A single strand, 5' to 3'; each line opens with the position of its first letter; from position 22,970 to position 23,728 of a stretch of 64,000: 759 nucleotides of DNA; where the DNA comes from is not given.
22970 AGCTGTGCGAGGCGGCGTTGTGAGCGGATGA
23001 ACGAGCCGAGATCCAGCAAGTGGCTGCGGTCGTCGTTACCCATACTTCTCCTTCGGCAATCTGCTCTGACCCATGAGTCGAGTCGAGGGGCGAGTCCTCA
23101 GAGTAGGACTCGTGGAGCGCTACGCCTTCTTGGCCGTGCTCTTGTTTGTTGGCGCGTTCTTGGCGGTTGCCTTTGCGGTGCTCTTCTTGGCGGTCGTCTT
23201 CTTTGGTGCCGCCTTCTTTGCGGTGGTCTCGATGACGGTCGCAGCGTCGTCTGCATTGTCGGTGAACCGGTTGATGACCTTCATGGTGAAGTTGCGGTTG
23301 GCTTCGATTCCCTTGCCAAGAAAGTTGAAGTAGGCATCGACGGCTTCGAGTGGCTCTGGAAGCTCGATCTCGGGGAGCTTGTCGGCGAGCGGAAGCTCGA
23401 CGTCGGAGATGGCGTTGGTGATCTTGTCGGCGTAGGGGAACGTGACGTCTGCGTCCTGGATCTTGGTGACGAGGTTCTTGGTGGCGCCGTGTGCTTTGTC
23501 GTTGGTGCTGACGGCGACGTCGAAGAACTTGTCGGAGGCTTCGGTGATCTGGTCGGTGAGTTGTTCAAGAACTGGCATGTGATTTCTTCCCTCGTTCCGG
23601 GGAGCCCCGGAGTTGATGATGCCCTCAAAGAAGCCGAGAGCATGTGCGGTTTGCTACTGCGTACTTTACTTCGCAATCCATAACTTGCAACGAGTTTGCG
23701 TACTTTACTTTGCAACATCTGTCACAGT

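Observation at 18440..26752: Self-contained neutral-lipid (TAG/wax-ester) module: precursor supply, acylation, two WS/DGATs, two lipases, a coat-like protein and a regulator in one tight block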

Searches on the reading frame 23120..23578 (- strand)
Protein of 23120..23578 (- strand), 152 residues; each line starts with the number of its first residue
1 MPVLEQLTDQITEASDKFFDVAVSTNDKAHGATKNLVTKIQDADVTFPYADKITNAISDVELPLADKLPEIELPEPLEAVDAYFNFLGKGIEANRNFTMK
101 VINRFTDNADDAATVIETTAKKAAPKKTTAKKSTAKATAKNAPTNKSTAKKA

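Call 4: search_protein_families(library=pfam, proteins=[window:23120-23578:-], max_evalue=0.01)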
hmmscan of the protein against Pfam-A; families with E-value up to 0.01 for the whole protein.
window:23120-23578:- (152 aa): 0 families

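Call 5: search_protein_families(library=ncbifam, proteins=[window:23120-23578:-], max_evalue=0.01)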
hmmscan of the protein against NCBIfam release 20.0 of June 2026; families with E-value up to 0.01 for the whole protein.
window:23120-23578:- (152 aa): 1 family
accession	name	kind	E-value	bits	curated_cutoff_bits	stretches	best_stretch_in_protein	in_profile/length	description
NF011492.0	PRK14900.1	equivalog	0.00078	17.4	1783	1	77-151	943-1019/1044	valine--tRNA ligase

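Call 7: find_homologous_proteins(query=window:23120-23578:-)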
Query window:23120-23578:- (152 aa): 60 proteins with E <= 0.001 among 8000 candidates.
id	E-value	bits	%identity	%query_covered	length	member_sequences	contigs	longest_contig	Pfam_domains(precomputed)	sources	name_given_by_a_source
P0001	4.2e-88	310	100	100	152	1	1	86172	-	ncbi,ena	-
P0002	3.6e-64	233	87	71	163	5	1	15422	PF07382.17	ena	-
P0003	3.0e-63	230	83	83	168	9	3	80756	PF07382.17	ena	-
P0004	1.3e-47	179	66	80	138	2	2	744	-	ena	-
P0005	4.7e-43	165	71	69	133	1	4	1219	-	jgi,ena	-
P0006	2.4e-41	159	71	68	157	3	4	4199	PF07382.17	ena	-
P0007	1.6e-39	153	70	68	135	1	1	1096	-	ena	-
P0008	7.5e-39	151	56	82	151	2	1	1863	-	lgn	-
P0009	1.0e-37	147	59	72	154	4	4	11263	-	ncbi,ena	-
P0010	2.4e-37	146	58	72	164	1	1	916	-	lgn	-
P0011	2.5e-37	146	62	87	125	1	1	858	-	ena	-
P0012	7.4e-37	145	60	72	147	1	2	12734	-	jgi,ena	-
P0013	2.1e-36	143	54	89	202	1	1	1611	-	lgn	-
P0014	8.6e-36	141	58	70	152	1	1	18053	-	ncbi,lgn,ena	-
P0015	3.8e-35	139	56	81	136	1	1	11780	-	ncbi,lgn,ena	-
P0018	6.9e-34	135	53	78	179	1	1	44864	-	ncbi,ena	-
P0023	1.9e-31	127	58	70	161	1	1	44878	PF07382.17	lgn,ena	-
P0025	2.2e-31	127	54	70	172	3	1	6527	PF07382.17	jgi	-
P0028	1.5e-30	124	54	70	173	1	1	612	PF07382.17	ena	-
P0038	4.8e-22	97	43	84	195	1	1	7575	PF07382.17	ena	-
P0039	5.6e-22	97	43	84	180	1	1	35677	PF07382.17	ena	-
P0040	9.0e-22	96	43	84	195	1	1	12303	PF07382.17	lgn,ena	-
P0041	3.4e-21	94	43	84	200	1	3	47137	PF07382.17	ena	-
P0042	5.4e-21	93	43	84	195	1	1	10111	PF07382.17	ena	-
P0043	7.5e-21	93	43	84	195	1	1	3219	PF07382.17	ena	-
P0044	9.4e-21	93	44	88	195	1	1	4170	PF07382.17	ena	-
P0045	1.2e-20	92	43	84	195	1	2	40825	PF07382.17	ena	-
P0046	1.2e-20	92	43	84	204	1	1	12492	PF07382.17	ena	-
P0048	7.3e-18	83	41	69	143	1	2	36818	PF07382.17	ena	-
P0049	1.1e-17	83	42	69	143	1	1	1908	PF07382.17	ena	-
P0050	2.0e-16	79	37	76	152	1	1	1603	PF07382.17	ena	-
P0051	3.5e-15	75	39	83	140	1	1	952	PF07382.17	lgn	-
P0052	1.3e-14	73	38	69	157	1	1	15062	PF07382.17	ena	-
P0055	3.0e-10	59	36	69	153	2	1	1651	PF07382.17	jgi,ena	-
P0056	3.8e-8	52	32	84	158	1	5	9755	PF07382.17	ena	-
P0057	1.2e-7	50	34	63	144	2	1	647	PF07382.17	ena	-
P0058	4.4e-6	45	31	86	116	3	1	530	PF07382.17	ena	-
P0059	5.1e-4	38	30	97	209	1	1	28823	PF07382.17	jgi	jgi:hypothetical protein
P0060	6.1e-4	38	32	92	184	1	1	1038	PF07382.17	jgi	jgi:hypothetical protein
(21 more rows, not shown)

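Call 9: find_encoding_contigs(protein=P0001, flank=10000, max_places=4)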
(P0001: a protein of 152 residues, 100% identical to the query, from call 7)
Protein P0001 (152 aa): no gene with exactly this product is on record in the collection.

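Call 10: find_encoding_contigs(protein=P0003, flank=10000, max_places=4)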
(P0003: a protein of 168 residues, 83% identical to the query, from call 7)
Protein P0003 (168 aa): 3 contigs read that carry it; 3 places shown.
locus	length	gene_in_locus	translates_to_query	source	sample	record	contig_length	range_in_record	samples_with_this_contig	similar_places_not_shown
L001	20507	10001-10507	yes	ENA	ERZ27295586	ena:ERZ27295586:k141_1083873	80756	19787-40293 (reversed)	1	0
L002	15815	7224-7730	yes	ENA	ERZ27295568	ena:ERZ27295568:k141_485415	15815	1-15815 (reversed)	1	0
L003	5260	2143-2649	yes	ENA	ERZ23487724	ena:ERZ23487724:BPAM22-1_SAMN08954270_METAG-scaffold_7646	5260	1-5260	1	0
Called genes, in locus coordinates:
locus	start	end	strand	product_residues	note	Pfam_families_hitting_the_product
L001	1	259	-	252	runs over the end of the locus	PF02463:SMC_N (faint), PF00005:ABC_tran, PF13304:AAA_21 (faint)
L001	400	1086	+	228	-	PF09335:VTT_dom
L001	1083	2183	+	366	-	PF01734:Patatin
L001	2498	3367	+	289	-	PF00126:HTH_1, PF03466:LysR_substrate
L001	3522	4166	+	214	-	-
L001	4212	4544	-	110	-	-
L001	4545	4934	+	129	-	-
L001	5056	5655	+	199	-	PF13238:AAA_18 (weak), PF01202:SKI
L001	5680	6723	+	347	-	PF08241:Methyltransf_11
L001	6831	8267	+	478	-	PF12710:HAD, PF01553:Acyltransferase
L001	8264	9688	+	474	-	PF03007:WS_DGAT_cat, PF06974:WS_DGAT_C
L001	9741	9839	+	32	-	-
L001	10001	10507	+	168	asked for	PF07382:HC2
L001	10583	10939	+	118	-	PF13560:HTH_31, PF01381:HTH_3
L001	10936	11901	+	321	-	PF01734:Patatin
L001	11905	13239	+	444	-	PF03007:WS_DGAT_cat, PF06974:WS_DGAT_C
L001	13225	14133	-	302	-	-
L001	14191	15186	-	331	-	PF01210:NAD_Gly3P_dh_N, PF02558:ApbA (faint), PF07479:NAD_Gly3P_dh_C, PF20618:GPD_NAD_C_bact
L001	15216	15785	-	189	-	PF04391:DUF533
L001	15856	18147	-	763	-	PF00535:Glycos_transf_2, PF10111:Glyco_tranf_2_2 (weak), PF13641:Glyco_tranf_2_3, PF00535:Glycos_transf_2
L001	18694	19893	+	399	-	PF00089:Trypsin, PF13365:Trypsin_2, PF00595:PDZ, PF13180:PDZ_2, PF17820:PDZ_6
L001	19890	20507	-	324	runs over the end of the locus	PF00106:adh_short, PF01370:Epimerase, PF08659:KR, PF13561:adh_short_C2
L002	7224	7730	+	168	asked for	PF07382:HC2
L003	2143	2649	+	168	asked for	PF07382:HC2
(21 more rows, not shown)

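Call 11: find_encoding_contigs(protein=P0018, flank=10000, max_places=3)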
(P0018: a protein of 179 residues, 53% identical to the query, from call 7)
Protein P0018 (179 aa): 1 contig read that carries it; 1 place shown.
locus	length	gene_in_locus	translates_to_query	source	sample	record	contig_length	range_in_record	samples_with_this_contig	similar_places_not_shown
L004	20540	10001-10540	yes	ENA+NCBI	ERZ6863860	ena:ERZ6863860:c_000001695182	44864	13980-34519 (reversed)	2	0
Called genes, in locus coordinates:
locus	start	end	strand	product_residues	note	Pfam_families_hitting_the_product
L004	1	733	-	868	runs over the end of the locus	PF02687:FtsX, PF12704:MacB_PCD, PF02687:FtsX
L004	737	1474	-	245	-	PF02463:SMC_N (faint), PF00005:ABC_tran, PF13304:AAA_21 (faint)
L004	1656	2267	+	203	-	PF09335:VTT_dom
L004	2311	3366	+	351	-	PF01734:Patatin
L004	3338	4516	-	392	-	-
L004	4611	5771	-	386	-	PF00083:Sugar_tr (weak), PF07690:MFS_1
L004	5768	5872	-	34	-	-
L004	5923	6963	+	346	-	PF08241:Methyltransf_11, PF13649:Methyltransf_25 (weak)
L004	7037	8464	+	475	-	PF00702:Hydrolase (weak), PF12710:HAD, PF01553:Acyltransferase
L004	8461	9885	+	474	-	PF03007:WS_DGAT_cat, PF06974:WS_DGAT_C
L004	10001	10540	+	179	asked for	-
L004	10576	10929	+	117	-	PF12844:HTH_19 (weak), PF13560:HTH_31, PF01381:HTH_3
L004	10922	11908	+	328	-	PF01734:Patatin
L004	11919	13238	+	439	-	PF03007:WS_DGAT_cat, PF06974:WS_DGAT_C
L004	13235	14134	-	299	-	PF07819:PGAP1 (weak)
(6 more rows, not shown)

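Call 13: find_related_loci(query=A1, collection=genome_contigs, flank=10000)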
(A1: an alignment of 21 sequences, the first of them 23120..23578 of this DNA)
Query A1 (152 aa) in genome_contigs; peptide patterns used: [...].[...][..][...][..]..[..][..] (x = any residue, [..] = any of these).
599 stretches matched a pattern (row limit reached: there are more); 6 encode a relative of the query (tblastn E <= 1e-3); 6 distinct loci.
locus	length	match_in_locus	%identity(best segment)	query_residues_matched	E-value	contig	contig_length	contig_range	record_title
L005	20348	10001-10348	57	1-116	2e-40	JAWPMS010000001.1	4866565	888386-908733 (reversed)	MAG: Acidimicrobiia bacterium isolate Padam5 contig_1818, whole genome shotgun sequence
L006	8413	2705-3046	59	1-109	3e-40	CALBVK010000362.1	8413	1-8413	MAG: uncultured Acidimicrobiales bacterium isolate B4_Bin_METABAT__42_1 genome assembly, contig: c_000000306836, whole g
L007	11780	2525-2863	56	1-123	7e-39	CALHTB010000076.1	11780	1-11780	MAG: uncultured Acidimicrobiales bacterium isolate R2_Bin_MAXBIN__008_sub_1 genome assembly, contig: c_000000805339, who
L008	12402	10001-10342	58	1-109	4e-36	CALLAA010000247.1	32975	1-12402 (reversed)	MAG: uncultured Acidimicrobiales bacterium isolate L1_Bin_MAXBIN__035_sub_1 genome assembly, contig: c_000000014219, who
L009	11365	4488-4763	56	1-117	3e-36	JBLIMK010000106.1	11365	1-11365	MAG: Verrucomicrobiales bacterium isolate 3300053785_91 Ga0535658_0016241, whole genome shotgun sequence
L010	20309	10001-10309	55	1-107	2e-33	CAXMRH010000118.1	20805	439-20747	MAG: uncultured Chthoniobacterales bacterium isolate 07C-BC-St07_bin.4.orig genome assembly, contig: k141_2997843, whole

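Call 15: find_encoding_contigs(protein=P0041, flank=10000, max_places=2)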
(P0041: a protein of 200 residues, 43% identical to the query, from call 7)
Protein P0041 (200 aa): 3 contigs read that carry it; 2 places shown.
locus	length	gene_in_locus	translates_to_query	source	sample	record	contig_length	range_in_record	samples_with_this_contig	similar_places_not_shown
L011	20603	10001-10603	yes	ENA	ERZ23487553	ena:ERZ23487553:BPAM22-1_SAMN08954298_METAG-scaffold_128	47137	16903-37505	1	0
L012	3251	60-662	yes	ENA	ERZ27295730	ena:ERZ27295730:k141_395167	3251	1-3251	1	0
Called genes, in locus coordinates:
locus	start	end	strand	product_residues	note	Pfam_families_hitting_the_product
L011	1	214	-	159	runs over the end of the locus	-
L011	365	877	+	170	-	-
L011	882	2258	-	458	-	PF01406:tRNA-synt_1e, PF00133:tRNA-synt_1 (faint), PF09334:tRNA-synt_1g (faint), PF09190:DALR_2, PF23493:CysS_C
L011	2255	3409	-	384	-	PF01406:tRNA-synt_1e, PF00133:tRNA-synt_1 (faint), PF09334:tRNA-synt_1g (faint)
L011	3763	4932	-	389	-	-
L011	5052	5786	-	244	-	PF02463:SMC_N (weak), PF00005:ABC_tran, PF13304:AAA_21 (faint)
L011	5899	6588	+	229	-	PF09335:VTT_dom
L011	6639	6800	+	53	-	-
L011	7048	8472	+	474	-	PF00702:Hydrolase (weak), PF12710:HAD, PF01553:Acyltransferase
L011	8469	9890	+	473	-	PF03007:WS_DGAT_cat, PF06974:WS_DGAT_C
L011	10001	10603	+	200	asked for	PF07382:HC2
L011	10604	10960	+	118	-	PF13560:HTH_31, PF01381:HTH_3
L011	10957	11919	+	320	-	PF01734:Patatin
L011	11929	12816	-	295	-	PF07819:PGAP1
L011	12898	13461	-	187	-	PF04391:DUF533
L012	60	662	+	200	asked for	PF07382:HC2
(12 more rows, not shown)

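Call 16: find_encoding_contigs(protein=P0048, flank=10000, max_places=2)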
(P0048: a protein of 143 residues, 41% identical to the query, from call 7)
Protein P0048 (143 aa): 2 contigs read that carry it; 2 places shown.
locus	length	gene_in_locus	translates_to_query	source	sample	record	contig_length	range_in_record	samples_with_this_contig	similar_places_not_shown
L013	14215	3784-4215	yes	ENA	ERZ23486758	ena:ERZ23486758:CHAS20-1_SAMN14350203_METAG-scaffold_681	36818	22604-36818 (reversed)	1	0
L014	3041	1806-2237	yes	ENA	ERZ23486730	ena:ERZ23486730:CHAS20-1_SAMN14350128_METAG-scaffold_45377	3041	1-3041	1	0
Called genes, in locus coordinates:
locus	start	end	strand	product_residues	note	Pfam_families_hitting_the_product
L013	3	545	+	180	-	?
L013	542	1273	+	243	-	PF01553:Acyltransferase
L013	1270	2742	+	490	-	PF00501:AMP-binding, PF13193:AMP-binding_C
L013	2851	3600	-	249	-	PF20434:BD-FAE, PF12146:Hydrolase_4 (faint), PF07859:Abhydrolase_3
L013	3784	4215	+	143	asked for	PF07382:HC2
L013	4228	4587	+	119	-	PF12844:HTH_19 (weak), PF13560:HTH_31, PF01381:HTH_3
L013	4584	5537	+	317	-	PF01734:Patatin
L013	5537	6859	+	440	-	PF03007:WS_DGAT_cat, PF06974:WS_DGAT_C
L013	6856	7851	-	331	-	PF01210:NAD_Gly3P_dh_N, PF07479:NAD_Gly3P_dh_C, PF20618:GPD_NAD_C_bact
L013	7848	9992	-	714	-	PF00535:Glycos_transf_2, PF10111:Glyco_tranf_2_2 (faint), PF13641:Glyco_tranf_2_3, PF00535:Glycos_transf_2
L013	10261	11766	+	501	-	PF00089:Trypsin, PF13365:Trypsin_2, PF00595:PDZ (weak), PF13180:PDZ_2, PF17820:PDZ_6 (weak)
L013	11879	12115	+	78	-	PF00830:Ribosomal_L28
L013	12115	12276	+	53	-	PF00471:Ribosomal_L33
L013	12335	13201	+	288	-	PF00296:Bac_luciferase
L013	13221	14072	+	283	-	PF00583:Acetyltransf_1, PF13527:Acetyltransf_9 (faint), PF08445:FR47, PF13508:Acetyltransf_7 (weak)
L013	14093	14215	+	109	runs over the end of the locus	-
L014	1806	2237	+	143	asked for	PF07382:HC2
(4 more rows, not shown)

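Call 17: find_encoding_contigs(protein=P0059, flank=10000, max_places=2)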
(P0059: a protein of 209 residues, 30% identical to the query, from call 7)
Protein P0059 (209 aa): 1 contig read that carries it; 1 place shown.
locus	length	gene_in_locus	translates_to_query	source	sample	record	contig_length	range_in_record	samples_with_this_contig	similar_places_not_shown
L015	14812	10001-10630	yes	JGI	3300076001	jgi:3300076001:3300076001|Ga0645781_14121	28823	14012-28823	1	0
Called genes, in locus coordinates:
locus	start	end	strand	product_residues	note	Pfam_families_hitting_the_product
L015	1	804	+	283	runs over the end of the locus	PF01418:HTH_6, PF01380:SIS (weak)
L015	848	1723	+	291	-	PF00795:CN_hydrolase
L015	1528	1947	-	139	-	-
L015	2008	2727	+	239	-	PF04371:PAD_porph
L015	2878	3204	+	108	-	PF01479:S4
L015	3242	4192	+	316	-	PF07690:MFS_1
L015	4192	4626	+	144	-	PF07690:MFS_1 (weak)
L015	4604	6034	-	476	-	-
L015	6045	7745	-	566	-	PF01268:FTHFS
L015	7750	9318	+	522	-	PF07690:MFS_1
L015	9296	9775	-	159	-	-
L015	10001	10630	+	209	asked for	PF07382:HC2 (weak)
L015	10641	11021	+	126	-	PF13560:HTH_31, PF01381:HTH_3, PF12844:HTH_19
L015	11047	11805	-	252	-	PF01048:PNP_UDP_1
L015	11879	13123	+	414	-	PF00083:Sugar_tr, PF07690:MFS_1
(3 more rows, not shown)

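Call 32: predict_structure(alignment_id=A1)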
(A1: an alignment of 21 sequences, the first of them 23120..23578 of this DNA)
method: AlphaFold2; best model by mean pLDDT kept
length: 152 residues; sequences in the alignment: 21
mean_pLDDT: 59.8   pTM: 0.38
mean pLDDT of the five models: 59.8, 56.1, 51.5, 49.1, 48.5
residues with pLDDT >= 90: 0; 70-90: 56; 50-70: 46; < 50: 50
segments of 3 or more residues with pLDDT < 50: 59-61, 65-67, 110-142, 144-152
pLDDT, mean of each block of 10 residues (from residue 1): 66 77 78 73 56 52 50 64 74 76 64 45 43 40 42 37
secondary structure, 60 per line:
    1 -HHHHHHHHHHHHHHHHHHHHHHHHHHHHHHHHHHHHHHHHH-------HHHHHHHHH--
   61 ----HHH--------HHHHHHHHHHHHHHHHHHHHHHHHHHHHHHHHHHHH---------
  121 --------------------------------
elements in order: H2-42 H50-58 H76-111

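Call 63: search_protein_families(library=pfam, alignment_id=A3, max_evalue=0.01)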
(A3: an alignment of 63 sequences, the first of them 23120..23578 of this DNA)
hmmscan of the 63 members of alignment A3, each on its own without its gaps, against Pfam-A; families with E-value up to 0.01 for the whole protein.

A. member 1, window:23120-23578:- (152 aa): 0 families

B. families by the number of members that match (of 63 scanned): 8 families
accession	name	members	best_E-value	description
PF07382.16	HC2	17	4.8e-08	Histone H1-like nucleoprotein HC2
PF01442.23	Apolipoprotein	4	3e-06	Apolipoprotein A1/A4/E domain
PF09361.15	Phasin_2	3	0.0036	Phasin protein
PF02095.21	Extensin_1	2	0.0029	Extensin-like protein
PF24430.1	DUF7553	1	0.00082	Family of unknown function (DUF7553)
PF05327.17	RRN3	1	0.0027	RNA polymerase I specific transcription initiation factor RRN3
PF17035.10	BET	1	0.0043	Bromodomain extra-terminal - transcription regulation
PF15606.11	Ntox34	1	0.0059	Bacterial toxin 34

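Call 72: search_protein_families(library=pfam, proteins=[L010:7634-8386:+, L010:8402-9883:+, L005:13227-15131:-, L013:542-1273:+, L013:2851-3600:-], max_evalue=0.001)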
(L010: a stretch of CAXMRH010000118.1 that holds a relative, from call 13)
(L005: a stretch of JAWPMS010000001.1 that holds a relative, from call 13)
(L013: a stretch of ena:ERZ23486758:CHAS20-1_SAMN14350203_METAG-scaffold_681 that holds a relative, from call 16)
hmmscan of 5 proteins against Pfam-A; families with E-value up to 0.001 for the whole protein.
L010:7634-8386:+ (250 aa): 1 family
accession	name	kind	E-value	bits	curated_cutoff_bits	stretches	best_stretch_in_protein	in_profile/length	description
PF01553.26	Acyltransferase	-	4.4e-24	85.2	23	1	49-174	2-131/132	Acyltransferase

L010:8402-9883:+ (493 aa): 2 families
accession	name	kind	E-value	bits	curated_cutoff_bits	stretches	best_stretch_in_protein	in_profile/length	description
PF00501.34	AMP-binding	-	1.3e-73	248.4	29.9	1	11-360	9-384/384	AMP-binding enzyme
PF13193.12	AMP-binding_C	-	7.7e-17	62.4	24.5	1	409-484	1-76/76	AMP-binding enzyme C-terminal domain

L005:13227-15131:- (634 aa): 6 families
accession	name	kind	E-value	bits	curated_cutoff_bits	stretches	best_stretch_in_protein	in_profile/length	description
PF05231.19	MASE1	-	8.3e-19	68.2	29.8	1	26-286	8-292/299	MASE1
PF08448.16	PAS_4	-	9.7e-10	39.1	23.1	1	316-420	7-110/110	PAS fold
PF02518.31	HATPase_c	-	1.9e-09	38.4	26.4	1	541-631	4-109/111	Histidine kinase-, DNA gyrase B-, and HSP90-like ATPase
PF07730.19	HisKA_3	-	4.4e-05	24.4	24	1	439-490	1-57/68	Histidine kinase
PF13493.11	DUF4118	-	5.2e-05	23.4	28.4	1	200-297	4-106/107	Domain of unknown function (DUF4118)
PF13581.12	HATPase_c_2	-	0.00025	21.5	27.4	1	548-592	37-86/127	Histidine kinase-like ATPase domain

L013:542-1273:+ (243 aa): 1 family
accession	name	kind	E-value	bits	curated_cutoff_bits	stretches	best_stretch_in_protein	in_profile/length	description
PF01553.26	Acyltransferase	-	2.2e-24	86.2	23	1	48-171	3-130/132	Acyltransferase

L013:2851-3600:- (249 aa): 5 families
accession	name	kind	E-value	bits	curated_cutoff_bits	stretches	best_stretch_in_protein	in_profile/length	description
PF20434.5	BD-FAE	-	2e-14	54.1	26.8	1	59-155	8-107/215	BD-FAE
PF12146.15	Hydrolase_4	-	2.9e-08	33.8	27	1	63-176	3-116/239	Serine aminopeptidase, S33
PF07859.19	Abhydrolase_3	-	3.6e-08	33.9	25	1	68-169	2-108/210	alpha/beta hydrolase fold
PF12697.13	Abhydrolase_6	-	1.1e-07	33.2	26.3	1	68-175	2-100/217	Alpha/beta hydrolase family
PF00326.27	Peptidase_S9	-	0.00014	21.9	22.6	0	182-223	145-190/213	Prolyl oligopeptidase family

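Call 89: search_protein_families(library=padloc, proteins=[window:23120-23578:-], max_evalue=0.001)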
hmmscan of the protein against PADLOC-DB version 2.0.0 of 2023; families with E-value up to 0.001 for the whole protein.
window:23120-23578:- (152 aa): 0 families
